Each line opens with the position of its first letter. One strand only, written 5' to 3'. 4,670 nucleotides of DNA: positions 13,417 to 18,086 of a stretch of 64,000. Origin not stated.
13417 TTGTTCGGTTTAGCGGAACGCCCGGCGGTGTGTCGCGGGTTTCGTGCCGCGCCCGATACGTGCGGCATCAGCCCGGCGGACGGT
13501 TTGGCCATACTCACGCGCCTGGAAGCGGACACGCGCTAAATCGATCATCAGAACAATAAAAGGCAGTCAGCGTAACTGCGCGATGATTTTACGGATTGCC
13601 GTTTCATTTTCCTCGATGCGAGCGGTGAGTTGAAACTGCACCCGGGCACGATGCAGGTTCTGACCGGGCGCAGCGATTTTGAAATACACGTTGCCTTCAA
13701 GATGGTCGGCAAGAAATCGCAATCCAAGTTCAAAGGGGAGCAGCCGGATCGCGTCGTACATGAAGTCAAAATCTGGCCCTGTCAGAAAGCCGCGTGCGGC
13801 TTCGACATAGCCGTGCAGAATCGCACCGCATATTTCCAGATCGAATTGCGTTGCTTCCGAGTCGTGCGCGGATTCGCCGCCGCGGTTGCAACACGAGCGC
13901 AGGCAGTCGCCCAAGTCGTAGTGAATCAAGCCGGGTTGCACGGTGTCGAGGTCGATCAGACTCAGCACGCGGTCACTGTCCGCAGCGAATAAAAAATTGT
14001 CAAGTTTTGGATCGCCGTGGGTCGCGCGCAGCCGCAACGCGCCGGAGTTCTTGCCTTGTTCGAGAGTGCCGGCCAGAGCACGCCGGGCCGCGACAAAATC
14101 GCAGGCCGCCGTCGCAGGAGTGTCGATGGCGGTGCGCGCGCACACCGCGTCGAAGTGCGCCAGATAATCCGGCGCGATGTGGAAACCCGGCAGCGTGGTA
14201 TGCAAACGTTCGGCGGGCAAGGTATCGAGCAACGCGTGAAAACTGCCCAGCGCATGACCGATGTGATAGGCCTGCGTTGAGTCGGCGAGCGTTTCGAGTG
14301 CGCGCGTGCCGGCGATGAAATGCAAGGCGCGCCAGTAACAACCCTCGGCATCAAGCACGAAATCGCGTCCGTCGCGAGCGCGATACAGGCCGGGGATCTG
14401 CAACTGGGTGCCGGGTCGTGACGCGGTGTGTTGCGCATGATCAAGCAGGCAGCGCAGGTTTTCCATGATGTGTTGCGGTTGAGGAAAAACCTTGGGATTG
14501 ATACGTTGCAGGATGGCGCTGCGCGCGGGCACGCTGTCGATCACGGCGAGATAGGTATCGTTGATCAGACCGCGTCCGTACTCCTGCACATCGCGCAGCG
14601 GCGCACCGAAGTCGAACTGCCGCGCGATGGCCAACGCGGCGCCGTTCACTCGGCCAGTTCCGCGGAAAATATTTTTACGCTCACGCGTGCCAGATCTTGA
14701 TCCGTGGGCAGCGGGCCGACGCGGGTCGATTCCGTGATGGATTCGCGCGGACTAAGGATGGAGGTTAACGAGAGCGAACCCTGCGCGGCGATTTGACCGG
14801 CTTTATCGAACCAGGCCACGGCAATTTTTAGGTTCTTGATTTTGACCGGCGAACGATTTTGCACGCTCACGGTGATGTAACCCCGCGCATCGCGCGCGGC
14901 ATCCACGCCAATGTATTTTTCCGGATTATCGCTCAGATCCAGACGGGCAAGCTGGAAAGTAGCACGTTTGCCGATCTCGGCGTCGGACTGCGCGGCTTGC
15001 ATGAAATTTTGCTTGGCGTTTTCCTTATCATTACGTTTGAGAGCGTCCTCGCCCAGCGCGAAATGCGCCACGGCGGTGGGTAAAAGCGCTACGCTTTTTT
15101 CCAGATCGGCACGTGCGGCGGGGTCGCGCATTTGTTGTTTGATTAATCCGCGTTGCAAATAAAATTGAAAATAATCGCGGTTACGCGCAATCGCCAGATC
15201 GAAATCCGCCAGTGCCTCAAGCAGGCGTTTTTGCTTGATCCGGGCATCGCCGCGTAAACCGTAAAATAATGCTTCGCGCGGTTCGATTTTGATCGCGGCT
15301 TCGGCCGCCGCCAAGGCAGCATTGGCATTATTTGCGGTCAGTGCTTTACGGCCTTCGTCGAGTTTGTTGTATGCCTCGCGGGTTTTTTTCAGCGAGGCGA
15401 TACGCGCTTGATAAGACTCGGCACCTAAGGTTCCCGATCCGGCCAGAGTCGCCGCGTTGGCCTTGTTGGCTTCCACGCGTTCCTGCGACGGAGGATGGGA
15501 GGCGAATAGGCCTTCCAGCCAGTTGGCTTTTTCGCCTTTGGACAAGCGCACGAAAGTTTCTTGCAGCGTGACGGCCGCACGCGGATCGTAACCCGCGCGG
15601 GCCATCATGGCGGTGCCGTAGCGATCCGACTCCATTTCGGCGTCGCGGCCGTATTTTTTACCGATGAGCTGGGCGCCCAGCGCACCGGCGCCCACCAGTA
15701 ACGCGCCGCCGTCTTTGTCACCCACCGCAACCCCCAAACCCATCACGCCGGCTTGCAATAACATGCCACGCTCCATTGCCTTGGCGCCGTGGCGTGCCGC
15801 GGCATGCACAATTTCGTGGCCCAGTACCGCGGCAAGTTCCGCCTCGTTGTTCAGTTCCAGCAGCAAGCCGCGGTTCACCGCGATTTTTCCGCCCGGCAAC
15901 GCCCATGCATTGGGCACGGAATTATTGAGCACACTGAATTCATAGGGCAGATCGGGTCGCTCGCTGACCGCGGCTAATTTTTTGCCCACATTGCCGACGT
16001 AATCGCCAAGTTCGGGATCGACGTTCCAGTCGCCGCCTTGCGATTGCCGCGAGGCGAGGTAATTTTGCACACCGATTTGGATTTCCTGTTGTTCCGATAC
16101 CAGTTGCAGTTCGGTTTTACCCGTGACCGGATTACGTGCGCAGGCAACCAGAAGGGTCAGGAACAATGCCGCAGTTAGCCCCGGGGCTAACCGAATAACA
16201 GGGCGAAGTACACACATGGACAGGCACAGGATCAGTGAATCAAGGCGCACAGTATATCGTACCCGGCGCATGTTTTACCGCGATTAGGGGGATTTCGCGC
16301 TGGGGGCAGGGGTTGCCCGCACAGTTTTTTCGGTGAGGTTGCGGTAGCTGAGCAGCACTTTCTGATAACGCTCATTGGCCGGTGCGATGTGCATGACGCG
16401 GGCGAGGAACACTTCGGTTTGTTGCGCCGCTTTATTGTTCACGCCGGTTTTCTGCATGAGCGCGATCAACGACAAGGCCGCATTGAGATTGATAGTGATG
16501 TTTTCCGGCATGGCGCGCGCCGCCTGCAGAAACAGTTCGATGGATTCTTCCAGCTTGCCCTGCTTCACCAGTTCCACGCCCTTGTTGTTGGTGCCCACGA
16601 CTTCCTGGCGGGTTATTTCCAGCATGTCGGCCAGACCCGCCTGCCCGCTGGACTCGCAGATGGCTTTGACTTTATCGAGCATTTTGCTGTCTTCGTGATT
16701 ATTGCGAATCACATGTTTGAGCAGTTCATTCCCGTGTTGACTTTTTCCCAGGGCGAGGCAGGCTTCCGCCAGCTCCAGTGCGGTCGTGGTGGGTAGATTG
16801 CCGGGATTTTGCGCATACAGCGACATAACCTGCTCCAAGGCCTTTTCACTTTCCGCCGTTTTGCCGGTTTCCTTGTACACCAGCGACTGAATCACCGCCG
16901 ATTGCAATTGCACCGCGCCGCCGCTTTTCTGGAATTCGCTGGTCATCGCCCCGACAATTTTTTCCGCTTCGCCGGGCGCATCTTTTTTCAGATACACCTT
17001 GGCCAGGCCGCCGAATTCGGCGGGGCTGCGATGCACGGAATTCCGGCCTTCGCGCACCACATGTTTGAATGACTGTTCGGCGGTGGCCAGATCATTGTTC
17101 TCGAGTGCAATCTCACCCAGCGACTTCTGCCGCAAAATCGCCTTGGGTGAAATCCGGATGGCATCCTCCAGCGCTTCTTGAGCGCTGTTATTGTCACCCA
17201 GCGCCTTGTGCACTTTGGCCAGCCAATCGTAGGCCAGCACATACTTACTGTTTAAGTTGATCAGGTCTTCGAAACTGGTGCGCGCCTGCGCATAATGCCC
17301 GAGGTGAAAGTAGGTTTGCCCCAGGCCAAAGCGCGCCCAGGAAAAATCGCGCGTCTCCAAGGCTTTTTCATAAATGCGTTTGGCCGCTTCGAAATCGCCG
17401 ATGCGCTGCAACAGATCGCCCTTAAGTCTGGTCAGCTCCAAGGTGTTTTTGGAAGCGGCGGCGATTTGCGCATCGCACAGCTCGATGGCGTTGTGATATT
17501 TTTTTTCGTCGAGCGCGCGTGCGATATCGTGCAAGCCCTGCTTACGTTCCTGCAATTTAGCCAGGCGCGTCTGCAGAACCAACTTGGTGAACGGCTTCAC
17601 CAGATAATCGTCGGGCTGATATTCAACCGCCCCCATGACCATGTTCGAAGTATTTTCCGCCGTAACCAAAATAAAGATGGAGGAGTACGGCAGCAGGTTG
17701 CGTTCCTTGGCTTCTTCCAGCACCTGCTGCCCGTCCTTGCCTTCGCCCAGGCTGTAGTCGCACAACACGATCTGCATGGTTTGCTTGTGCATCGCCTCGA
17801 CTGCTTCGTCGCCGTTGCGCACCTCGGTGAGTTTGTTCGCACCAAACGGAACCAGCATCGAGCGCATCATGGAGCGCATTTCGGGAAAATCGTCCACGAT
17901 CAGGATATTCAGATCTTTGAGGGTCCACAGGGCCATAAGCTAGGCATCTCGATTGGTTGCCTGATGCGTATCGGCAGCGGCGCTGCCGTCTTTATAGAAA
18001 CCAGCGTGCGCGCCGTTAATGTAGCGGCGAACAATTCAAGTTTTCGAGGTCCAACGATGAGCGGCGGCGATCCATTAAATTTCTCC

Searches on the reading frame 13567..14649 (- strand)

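Call 26: search_protein_families(library=pfam, proteins=[window:13567-14649:-], max_evalue=0.00001)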
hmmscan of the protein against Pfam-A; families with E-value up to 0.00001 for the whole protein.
window:13567-14649:- (360 aa): 1 family
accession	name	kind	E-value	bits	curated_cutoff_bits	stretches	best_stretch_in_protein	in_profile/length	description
PF01636.29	APH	-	2.3e-16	60.7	23.2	1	21-261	2-221/239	Phosphotransferase enzyme family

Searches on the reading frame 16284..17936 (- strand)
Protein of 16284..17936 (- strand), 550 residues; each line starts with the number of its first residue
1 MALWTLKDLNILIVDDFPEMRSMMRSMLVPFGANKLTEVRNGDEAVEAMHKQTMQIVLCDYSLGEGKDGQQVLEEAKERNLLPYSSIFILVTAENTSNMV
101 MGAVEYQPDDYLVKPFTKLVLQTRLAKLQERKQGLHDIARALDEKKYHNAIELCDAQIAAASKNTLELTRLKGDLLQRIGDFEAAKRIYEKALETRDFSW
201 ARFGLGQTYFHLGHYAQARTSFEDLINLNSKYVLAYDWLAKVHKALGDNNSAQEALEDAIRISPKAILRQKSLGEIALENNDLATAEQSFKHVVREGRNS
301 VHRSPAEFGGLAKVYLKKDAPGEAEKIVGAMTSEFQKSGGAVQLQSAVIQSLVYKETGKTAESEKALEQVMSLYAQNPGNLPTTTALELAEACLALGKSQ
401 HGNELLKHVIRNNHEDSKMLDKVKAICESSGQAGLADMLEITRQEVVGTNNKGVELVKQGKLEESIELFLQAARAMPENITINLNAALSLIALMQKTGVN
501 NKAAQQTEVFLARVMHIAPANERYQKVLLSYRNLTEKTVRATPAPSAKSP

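Call 27: search_protein_families(library=pfam, proteins=[window:16284-17936:-], max_evalue=0.00001)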
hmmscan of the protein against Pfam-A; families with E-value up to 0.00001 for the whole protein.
window:16284-17936:- (550 aa): 15 families
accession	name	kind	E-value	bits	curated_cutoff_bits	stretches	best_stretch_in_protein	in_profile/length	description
PF13181.12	TPR_8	-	4.8e-21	73.5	25.7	0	235-265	3-33/34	Tetratricopeptide repeat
PF07719.23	TPR_2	-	1.8e-19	68.6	27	0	202-231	4-33/34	Tetratricopeptide repeat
PF14559.12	TPR_19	-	2.3e-19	69.9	25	1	180-227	5-53/68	Tetratricopeptide repeat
PF00072.30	Response_reg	-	6.4e-17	62.2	30.2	1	11-125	1-110/111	Response regulator receiver domain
PF13424.12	TPR_12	-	9.6e-17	61.4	30.1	0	144-195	16-74/77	Tetratricopeptide repeat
PF13432.12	TPR_16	-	2.3e-13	50.8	32.7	0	172-224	3-56/65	Tetratricopeptide repeat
PF13428.12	TPR_14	-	2.1e-12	46.8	23.5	0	235-268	3-36/44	Tetratricopeptide repeat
PF00515.34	TPR_1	-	1.3e-11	44.2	27.8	0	201-230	3-32/34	Tetratricopeptide repeat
PF13414.12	TPR_11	-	9.5e-10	38.5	26.8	0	206-247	1-42/42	TPR repeat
PF13174.12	TPR_6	-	1.4e-09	38.4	26.3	0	201-228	2-29/33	Tetratricopeptide repeat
PF13374.12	TPR_10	-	9.9e-09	35.4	27.5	0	174-196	10-32/42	Tetratricopeptide repeat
PF17874.7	TPR_MalT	-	3.4e-08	33.6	45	1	233-373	161-309/336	MalT-like TPR region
PF13431.12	TPR_17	-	7.3e-08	32.5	24.4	0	195-219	9-33/34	Tetratricopeptide repeat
PF07721.20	TPR_4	-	3.4e-07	30.7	27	0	200-223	2-25/26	Tetratricopeptide repeat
PF09976.15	TPR_21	-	1.4e-06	28.6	25.5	0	142-196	124-176/193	Tetratricopeptide repeat-like domain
